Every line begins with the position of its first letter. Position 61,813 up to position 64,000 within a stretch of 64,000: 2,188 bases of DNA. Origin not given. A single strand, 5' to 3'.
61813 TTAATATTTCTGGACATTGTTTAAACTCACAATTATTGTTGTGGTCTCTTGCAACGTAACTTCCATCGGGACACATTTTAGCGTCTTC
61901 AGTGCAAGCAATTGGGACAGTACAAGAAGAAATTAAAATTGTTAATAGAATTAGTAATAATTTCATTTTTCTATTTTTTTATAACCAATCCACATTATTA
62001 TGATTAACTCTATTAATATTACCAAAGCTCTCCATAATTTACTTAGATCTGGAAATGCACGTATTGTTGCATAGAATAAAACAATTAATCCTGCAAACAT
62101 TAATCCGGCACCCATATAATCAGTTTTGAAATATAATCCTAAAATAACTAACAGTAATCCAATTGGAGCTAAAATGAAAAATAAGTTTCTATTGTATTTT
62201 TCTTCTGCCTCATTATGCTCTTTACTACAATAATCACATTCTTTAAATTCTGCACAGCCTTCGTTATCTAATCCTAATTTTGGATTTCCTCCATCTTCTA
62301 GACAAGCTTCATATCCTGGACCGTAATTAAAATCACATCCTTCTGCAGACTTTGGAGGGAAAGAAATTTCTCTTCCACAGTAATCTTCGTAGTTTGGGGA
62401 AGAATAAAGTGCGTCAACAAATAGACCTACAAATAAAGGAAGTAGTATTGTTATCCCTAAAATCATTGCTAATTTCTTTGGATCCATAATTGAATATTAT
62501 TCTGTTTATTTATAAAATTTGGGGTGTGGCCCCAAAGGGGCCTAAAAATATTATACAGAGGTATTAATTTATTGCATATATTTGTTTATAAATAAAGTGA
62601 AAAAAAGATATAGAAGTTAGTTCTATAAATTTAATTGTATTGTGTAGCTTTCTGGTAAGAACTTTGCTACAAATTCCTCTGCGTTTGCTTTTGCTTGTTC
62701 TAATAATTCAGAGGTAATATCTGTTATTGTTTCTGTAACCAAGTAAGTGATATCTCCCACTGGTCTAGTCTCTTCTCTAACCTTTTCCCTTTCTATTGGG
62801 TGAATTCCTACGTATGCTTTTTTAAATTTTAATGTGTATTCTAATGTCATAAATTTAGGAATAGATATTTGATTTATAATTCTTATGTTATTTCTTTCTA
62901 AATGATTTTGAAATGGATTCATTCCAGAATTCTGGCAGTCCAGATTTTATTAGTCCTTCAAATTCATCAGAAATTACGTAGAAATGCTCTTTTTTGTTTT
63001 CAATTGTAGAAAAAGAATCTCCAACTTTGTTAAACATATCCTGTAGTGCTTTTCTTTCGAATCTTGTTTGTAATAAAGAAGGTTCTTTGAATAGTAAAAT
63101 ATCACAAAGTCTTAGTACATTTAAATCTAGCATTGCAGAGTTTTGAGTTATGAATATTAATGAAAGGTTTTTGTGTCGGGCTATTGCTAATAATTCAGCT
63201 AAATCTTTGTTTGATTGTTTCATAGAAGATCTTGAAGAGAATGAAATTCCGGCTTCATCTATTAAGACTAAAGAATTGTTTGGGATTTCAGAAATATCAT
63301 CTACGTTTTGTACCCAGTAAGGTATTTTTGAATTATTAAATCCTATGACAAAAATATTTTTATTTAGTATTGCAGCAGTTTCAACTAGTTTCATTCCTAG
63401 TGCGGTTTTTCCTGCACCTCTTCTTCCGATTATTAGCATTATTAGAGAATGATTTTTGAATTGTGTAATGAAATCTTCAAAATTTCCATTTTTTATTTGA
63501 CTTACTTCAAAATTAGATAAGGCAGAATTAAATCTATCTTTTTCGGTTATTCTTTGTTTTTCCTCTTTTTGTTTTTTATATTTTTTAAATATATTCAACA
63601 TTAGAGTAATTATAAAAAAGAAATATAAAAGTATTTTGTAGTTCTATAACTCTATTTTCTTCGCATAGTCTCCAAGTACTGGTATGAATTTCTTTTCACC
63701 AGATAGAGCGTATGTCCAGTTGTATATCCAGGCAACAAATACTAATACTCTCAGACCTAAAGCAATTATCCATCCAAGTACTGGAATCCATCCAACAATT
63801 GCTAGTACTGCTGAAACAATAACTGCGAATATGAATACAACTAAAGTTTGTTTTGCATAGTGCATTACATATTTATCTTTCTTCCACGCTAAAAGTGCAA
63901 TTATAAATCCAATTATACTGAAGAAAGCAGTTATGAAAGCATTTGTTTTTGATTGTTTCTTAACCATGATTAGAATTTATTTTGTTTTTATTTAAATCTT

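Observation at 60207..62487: Surface protein with seven consecutive dockerin-like repeats next to two Cys-rich secreted/membrane proteins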

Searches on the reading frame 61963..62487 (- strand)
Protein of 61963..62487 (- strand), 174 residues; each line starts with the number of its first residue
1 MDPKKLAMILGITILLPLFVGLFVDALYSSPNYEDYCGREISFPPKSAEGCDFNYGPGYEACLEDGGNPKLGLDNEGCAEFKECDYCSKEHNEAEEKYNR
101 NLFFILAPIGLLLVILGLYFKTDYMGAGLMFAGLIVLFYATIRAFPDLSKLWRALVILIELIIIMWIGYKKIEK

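Call 3: search_protein_families(library=pfam, proteins=[window:61963-62487:-], max_evalue=1)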
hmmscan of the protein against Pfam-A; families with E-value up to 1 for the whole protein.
window:61963-62487:- (174 aa): 5 families
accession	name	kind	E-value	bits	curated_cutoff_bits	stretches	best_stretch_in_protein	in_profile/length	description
PF09925.14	DUF2157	-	0.00045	20.4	32.4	1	124-170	40-86/146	Predicted membrane protein (DUF2157)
PF08394.17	Arc_trans_TRASH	-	0.051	14.1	27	0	35-42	4-11/43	Archaeal TRASH domain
PF03203.19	MerC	-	0.075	14.1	27.6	1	95-149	35-85/108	MerC mercury resistance protein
PF01753.24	zf-MYND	-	0.16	12.5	22.7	1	77-95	13-31/39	MYND finger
PF05767.17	Pox_A14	-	0.68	10.6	27.7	1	128-153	13-45/93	Poxvirus virion envelope protein A14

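Call 30: search_protein_families(library=ncbifam, proteins=[window:61963-62487:-], max_evalue=0.1)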
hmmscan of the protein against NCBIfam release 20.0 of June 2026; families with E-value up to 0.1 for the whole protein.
window:61963-62487:- (174 aa): 2 families
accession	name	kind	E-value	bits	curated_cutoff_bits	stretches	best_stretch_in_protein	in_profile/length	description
NF045607.1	exo_Victor_syst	equivalog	0.065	13.2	35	0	130-171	12-53/82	XrtV sorting system accessory protein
TIGR04104.1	cxxc_20_cxxc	subfamily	0.076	13.4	45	1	83-138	27-83/93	TIGR04104 family putative zinc finger protein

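Call 32: find_homologous_proteins(query=window:61963-62484:-, max_evalue=0.01)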
Query window:61963-62484:- (173 aa): 112 proteins with E <= 0.01 among 231 candidates.
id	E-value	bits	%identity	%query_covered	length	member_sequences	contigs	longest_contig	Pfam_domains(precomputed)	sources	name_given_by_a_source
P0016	4.9e-113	393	100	100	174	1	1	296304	-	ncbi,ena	-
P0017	3.5e-95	335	85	100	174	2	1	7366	-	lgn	-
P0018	5.4e-84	298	75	100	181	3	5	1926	-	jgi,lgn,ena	-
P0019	7.9e-68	246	63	100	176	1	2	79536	-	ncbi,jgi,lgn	-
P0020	1.3e-67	245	63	100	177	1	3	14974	-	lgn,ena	-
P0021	4.3e-67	243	62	100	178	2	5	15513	-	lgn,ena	-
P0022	1.3e-66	242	62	99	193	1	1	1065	-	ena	-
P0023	3.3e-64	234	60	97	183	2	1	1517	-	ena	-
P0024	3.6e-64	234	60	99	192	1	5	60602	-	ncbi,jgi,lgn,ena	-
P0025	2.9e-63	231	57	100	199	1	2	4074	-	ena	-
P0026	5.7e-63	230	58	100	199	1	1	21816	-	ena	-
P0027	6.7e-63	230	59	99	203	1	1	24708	-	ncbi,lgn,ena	-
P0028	7.4e-63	230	59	99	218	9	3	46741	-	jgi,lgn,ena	-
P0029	8.1e-63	229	59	99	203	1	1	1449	-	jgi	jgi:hypothetical protein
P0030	8.5e-63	229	58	99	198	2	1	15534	-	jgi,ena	-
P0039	1.6e-60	222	55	99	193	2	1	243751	-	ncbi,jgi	jgi:uncharacterized protein (DUF983 family)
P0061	1.9e-58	215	55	99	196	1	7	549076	-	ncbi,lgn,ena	-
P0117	1.0e-49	187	42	88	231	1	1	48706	-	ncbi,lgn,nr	ncbi:hypothetical protein JW826_03385 [Candidatus Woesearchaeota archaeon]|nr:hypothetical protein [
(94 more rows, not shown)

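Call 34: find_encoding_contigs(protein=P0061, flank=6000, max_places=1)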
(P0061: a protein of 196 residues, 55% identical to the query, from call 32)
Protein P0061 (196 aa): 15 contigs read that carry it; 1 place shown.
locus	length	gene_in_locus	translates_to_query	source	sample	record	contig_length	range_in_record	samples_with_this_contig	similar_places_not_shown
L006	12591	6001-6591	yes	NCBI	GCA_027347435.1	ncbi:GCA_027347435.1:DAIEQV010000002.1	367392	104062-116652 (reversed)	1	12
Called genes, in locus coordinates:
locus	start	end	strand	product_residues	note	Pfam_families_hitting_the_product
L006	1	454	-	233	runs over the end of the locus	PF00696:AA_kinase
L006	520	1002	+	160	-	PF04073:tRNA_edit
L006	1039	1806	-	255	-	PF02535:Zip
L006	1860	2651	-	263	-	PF07314:Lit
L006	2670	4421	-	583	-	PF04068:Fer4_RLI, PF00037:Fer4 (weak), PF02463:SMC_N (weak), PF00005:ABC_tran, PF13175:AAA_15 (faint), PF13304:AAA_21 (faint), PF00005:ABC_tran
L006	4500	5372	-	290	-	-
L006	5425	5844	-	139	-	-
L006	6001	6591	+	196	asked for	-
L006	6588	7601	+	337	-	PF01515:PTA_PTB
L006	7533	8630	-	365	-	-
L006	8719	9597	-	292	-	-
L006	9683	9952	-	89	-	-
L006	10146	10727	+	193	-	PF00318:Ribosomal_S2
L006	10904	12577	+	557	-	-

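Call 35: find_encoding_contigs(protein=P0039, flank=6000, max_places=1)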
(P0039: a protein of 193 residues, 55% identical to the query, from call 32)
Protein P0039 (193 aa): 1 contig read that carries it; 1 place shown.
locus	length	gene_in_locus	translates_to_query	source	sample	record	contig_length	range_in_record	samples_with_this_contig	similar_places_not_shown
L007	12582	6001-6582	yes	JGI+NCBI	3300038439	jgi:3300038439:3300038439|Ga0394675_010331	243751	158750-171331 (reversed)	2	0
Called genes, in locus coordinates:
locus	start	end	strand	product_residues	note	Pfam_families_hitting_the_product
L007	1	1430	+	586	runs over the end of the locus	PF01336:tRNA_anti-codon, PF00152:tRNA-synt_2, PF02938:GAD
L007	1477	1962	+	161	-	PF04073:tRNA_edit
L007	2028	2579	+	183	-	PF03703:bPH_2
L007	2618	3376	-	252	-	PF02535:Zip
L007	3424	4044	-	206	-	PF07314:Lit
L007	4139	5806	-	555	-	PF00037:Fer4 (weak), PF02463:SMC_N, PF00005:ABC_tran, PF13175:AAA_15 (faint), PF13304:AAA_21 (faint), PF00005:ABC_tran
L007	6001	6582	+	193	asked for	-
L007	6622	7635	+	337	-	PF01515:PTA_PTB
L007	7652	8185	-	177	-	-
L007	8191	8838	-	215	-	PF02525:Flavodoxin_2, PF03358:FMN_red, PF02525:Flavodoxin_2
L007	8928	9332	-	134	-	PF07681:DoxX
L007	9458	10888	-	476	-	PF00890:FAD_binding_2 (weak), PF03486:HI0933_like (weak), PF07992:Pyr_redox_2, PF12831:FAD_oxidored, PF13450:NAD_binding_8 (weak), PF13738:Pyr_redox_3, PF00070:Pyr_redox, PF02852:Pyr_redox_dim, +3 more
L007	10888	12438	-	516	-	PF00364:Biotin_lipoyl, PF25917:BSH_RND (weak), PF25984:BSH_YknX (faint), PF25997:BSH_YhbJ, PF02817:E3_binding, PF00198:2-oxoacid_dh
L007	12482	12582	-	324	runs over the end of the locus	PF02779:Transket_pyr, PF02780:Transketolase_C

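Call 36: find_encoding_contigs(protein=P0117, flank=6000, max_places=1)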
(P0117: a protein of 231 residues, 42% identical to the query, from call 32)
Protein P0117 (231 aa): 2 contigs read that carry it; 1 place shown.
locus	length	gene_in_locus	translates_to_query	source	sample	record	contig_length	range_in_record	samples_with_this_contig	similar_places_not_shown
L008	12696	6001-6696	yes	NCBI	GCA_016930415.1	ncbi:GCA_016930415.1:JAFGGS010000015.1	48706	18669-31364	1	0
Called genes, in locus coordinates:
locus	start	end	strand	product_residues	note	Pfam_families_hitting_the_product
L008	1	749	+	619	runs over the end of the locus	PF03227:GILT, PF13462:Thioredoxin_4 (weak), PF01323:DSBA, PF25011:VSR_TRX (weak)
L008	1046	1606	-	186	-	-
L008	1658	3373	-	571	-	PF00111:Fer2 (weak), PF13510:Fer2_4, PF10588:NADH-G_4Fe-4S_3, PF14697:Fer4_21 (weak), PF22117:Fer4_Nqo3, PF12838:Fer4_7, PF02906:Fe_hyd_lg_C, PF02256:Fe_hyd_SSU, +6 more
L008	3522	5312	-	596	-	PF01512:Complex1_51K, PF10589:NADH_4Fe-4S, PF13237:Fer4_10, PF00037:Fer4 (weak), PF12838:Fer4_7, PF13187:Fer4_9, PF14697:Fer4_21, PF00037:Fer4 (weak), +2 more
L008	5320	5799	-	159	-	PF01257:2Fe-2S_thioredx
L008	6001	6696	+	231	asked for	-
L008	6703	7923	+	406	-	PF01515:PTA_PTB, PF02504:FA_synthesis (faint)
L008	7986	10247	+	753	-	PF13549:ATP-grasp_5, PF02629:CoA_binding, PF13380:CoA_binding_2, PF00549:Ligase_CoA (faint), PF13607:Succ_CoA_lig, PF19045:Ligase_CoA_2 (weak)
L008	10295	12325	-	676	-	PF02775:TPP_enzyme_C, PF01079:Hint (faint), PF14890:Intein_splicing, PF14528:LAGLIDADG_3 (faint)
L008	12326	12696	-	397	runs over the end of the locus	PF01855:POR_N, PF02780:Transketolase_C (faint), PF17147:PFOR_II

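Call 76: search_solved_structures(query=A3, max_evalue=10, show_alignments=2)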
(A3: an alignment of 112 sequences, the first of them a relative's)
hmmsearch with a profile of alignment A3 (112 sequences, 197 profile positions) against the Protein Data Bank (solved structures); distinct sequences matched with E-value up to 10: 3.
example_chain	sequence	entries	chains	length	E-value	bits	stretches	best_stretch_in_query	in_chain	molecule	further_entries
2mpn_A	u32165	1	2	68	0.67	12.7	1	117-140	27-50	Inner membrane protein YgaP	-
5wvf_A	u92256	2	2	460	4.5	9.9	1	51-90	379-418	Chitinase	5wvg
5wus_A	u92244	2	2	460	4.6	9.9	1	51-90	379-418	Chitinase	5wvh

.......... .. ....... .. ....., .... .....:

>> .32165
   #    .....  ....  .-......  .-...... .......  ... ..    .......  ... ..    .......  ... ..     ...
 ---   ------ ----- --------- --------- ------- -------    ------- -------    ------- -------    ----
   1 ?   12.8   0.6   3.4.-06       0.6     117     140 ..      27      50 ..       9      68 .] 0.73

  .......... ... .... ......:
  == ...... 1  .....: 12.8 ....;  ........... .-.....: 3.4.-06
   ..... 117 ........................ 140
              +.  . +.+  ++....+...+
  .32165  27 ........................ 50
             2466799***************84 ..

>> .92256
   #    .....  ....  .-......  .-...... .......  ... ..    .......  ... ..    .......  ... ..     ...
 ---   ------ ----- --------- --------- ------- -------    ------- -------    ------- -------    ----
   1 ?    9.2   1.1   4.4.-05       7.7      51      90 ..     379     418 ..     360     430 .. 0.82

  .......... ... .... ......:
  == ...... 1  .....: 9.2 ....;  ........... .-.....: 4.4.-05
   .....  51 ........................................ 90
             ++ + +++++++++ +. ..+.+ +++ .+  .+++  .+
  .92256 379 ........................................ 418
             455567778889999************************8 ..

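Call 78: predict_structure(alignment_id=A3)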
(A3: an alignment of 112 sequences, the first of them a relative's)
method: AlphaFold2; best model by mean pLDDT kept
length: 174 residues; sequences in the alignment: 112
mean_pLDDT: 88.8   pTM: 0.74
mean pLDDT of the five models: 88.8, 87.8, 87.8, 87.1, 86.9
residues with pLDDT >= 90: 104; 70-90: 63; 50-70: 7; < 50: 0
segments of 3 or more residues with pLDDT < 50: none
pLDDT, mean of each block of 10 residues (from residue 1): 91 96 94 86 75 86 92 88 92 92 94 93 91 94 84 87 85 64
secondary structure, 60 per line:
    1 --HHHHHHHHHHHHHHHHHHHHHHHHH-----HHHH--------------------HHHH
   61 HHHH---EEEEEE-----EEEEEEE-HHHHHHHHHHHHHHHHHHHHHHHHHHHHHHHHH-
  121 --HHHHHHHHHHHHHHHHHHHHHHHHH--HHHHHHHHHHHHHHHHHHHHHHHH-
elements in order: H3-27 H33-36 H57-64 E68-73 E79-85 H87-119 H123-147 H150-173

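Call 84: find_encoding_contigs(protein=P0016, flank=10000, max_places=2)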
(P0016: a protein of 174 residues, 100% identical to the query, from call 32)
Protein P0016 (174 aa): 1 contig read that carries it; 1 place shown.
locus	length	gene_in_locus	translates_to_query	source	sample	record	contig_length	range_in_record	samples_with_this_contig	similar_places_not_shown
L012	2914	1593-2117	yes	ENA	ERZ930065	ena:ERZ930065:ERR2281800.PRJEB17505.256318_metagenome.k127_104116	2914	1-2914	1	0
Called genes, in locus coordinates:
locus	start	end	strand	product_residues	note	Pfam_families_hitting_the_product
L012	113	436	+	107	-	PF09685:MamF_MmsF (weak)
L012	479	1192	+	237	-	PF05707:Zot (weak)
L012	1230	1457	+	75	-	-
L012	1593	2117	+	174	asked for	-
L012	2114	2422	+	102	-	-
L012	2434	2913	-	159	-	?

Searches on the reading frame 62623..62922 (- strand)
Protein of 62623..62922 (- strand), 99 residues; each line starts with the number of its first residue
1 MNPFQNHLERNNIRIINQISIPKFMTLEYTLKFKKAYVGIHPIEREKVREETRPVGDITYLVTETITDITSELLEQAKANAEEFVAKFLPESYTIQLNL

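Call 3: search_protein_families(library=pfam, proteins=[window:62623-62922:-], max_evalue=1)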
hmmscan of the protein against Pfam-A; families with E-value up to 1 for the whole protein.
window:62623-62922:- (99 aa): 1 family
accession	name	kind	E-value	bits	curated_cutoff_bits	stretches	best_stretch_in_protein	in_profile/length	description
PF22372.1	BA_2335-like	-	0.11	13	27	1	12-37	27-51/59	BA_2335-like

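Call 30: search_protein_families(library=ncbifam, proteins=[window:62623-62922:-], max_evalue=0.1)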
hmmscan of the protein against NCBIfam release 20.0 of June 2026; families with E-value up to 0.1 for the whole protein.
window:62623-62922:- (99 aa): 0 families

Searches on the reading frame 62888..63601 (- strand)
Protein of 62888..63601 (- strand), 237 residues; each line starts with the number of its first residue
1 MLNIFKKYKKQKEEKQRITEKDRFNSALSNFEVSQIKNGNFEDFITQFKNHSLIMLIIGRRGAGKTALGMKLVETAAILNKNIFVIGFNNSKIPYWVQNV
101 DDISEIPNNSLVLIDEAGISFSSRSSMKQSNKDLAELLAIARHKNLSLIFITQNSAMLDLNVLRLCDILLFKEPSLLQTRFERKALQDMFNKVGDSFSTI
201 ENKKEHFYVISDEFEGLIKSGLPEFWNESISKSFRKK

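Call 3: search_protein_families(library=pfam, proteins=[window:62888-63601:-], max_evalue=1)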
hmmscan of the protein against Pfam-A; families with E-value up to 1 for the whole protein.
window:62888-63601:- (237 aa): 20 families
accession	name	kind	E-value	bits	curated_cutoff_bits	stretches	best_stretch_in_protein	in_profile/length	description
PF05707.18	Zot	-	1.4e-06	28.3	20.3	1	105-167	79-140/197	Zonular occludens toxin (Zot)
PF01637.24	ATPase_2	-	6.3e-05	23.3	33.2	1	50-219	18-124/225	ATPase domain predominantly from Archaea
PF00004.35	AAA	-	9.2e-05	23.3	21.2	1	55-171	1-128/131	ATPase family associated with various cellular activities (AAA)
PF20720.3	nSTAND3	-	0.00011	22.4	27.2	1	38-154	4-112/155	Novel STAND NTPase 3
PF13604.12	AAA_30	-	0.0002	21.6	27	1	50-85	16-51/191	AAA domain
PF13401.12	AAA_22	-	0.00022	22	27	1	51-77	4-30/130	AAA domain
PF25199.1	nSTAND_NTPase5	-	0.00036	20.8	34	1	49-143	38-134/145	Novel STAND NTPase 5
PF13173.12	AAA_14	-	0.0004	20.8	27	1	54-117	4-71/129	AAA domain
PF04665.18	Pox_A32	-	0.00059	19.8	22.8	2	48-92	9-54/242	Poxvirus A32 protein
PF05673.19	DUF815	-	0.004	16.8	23.8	1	38-154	41-150/249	Protein of unknown function (DUF815)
PF03796.21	DnaB_C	-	0.011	15.6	27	1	41-111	9-79/255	DnaB-like helicase C terminal domain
PF04851.21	ResIII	-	0.049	14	22.5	1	42-214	13-134/164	Type III restriction enzyme, res subunit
PF13191.12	AAA_16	-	0.051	14.5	32.6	1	53-100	25-67/167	AAA ATPase domain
PF09848.15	SLFN-g3_helicase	-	0.063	13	24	0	54-76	3-25/354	Schlafen group 3, DNA/RNA helicase domain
PF04548.22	AIG1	-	0.075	12.8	27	1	55-153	3-92/212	AIG1 family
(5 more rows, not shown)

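Call 30: search_protein_families(library=ncbifam, proteins=[window:62888-63601:-], max_evalue=0.1)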
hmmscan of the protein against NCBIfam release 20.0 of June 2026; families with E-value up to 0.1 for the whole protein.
window:62888-63601:- (237 aa): 9 families
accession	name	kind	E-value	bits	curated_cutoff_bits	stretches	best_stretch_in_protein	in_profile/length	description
NF047389.1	ATPase_Sll1717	subfamily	1.8e-05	24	75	1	36-215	18-195/454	P-loop ATPase, Sll1717 family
NF053860.1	DS41_1_antiphage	equivalog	5.7e-05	22.3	370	1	37-90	25-75/448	anti-phage protein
NF004629.0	PRK05973.1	equivalog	0.00012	21.2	156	1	29-82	42-94/237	DNA helicase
TIGR00665.1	DnaB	equivalog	0.0083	15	385.25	1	38-83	182-226/435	replicative DNA helicase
NF010425.0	PRK13851.1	equivalog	0.01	14.7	461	1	29-76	139-186/344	type IV secretion system protein VirB11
TIGR00064.1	ftsY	equivalog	0.013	14.8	260.7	1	6-83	29-110/279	signal recognition particle-docking protein FtsY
NF006015.0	PRK08154.1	subfamily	0.023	13.9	204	1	30-75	115-159/314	anaerobic benzoate catabolism transcriptional regulator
NF002988.0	PRK03731.1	equivalog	0.086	12.6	161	0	55-75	5-25/174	shikimate kinase AroL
NF005115.0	PRK06547.1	equivalog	0.098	12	173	0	49-75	12-38/172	hypothetical protein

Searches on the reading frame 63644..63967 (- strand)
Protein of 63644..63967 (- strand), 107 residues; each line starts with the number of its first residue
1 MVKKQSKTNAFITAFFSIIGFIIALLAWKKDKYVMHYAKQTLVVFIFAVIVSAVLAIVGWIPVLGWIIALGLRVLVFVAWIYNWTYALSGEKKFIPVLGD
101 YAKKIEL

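Call 3: search_protein_families(library=pfam, proteins=[window:63644-63967:-], max_evalue=1)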
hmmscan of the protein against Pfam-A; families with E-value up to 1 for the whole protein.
window:63644-63967:- (107 aa): 6 families
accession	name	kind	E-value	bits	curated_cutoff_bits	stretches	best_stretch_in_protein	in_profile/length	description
PF09685.15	DUF4870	-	1.4e-06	28.7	25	1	10-96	15-101/107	Domain of unknown function (DUF4870)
PF09586.16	YfhO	-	0.038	12.8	28.5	1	3-90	361-448/835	Bacterial membrane protein YfhO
PF13430.11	DUF4112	-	0.069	13.8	23.3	1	18-70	40-89/105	Domain of unknown function (DUF4112)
PF06432.16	GPI2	-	0.16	11.9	24.4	1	6-84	181-253/270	Phosphatidylinositol N-acetylglucosaminyltransferase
PF06624.17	RAMP4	-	0.28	11.6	24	1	33-58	32-57/60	Ribosome associated membrane protein RAMP4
PF07787.17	TMEM43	-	0.82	9.4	23.3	0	1-78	173-231/250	Transmembrane protein 43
